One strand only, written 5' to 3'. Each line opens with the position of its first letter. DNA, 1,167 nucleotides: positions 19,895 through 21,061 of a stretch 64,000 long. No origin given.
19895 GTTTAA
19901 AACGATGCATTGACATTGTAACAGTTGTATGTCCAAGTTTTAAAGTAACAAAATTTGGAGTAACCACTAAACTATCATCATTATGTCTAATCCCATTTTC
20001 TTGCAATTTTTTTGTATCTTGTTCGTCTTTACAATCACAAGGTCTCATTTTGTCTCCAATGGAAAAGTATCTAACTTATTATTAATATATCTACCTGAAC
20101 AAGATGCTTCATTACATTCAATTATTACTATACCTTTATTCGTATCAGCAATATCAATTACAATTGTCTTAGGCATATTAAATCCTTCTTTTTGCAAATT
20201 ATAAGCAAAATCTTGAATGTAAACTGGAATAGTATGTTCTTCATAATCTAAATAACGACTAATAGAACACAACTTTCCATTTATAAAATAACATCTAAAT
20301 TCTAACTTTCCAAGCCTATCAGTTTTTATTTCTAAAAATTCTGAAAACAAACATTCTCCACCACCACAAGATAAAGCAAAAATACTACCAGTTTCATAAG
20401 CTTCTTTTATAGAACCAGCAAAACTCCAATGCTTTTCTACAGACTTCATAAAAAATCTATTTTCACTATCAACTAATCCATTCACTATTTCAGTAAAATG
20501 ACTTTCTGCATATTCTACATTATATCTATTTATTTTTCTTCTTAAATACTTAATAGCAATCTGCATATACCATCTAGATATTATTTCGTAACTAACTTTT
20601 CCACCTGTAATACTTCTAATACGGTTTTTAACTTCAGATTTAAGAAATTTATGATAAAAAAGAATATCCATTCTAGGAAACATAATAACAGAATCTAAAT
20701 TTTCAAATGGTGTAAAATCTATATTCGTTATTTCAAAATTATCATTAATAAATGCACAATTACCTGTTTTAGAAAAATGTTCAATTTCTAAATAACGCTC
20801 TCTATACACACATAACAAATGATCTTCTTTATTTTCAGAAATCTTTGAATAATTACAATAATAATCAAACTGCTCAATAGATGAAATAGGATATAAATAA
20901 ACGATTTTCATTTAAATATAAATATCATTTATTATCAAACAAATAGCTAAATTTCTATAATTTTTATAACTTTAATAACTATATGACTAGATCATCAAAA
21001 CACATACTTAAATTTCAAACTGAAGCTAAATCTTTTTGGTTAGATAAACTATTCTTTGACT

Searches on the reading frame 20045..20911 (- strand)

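Call 20: search_protein_families(library=pfam, proteins=[window:20045-20911:-], max_evalue=0.001)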
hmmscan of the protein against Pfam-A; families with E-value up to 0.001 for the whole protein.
window:20045-20911:- (288 aa): 2 families
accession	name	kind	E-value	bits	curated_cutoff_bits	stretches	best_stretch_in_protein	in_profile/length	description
PF14243.11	R2K_3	-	1.1e-10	42.4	26.3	1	146-281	44-163/169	ATP-grasp domain, R2K clade family 3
PF18299.6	R2K_2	-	2.5e-08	34.4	26.2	1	149-276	18-138/147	ATP-grasp domain, R2K clade family 2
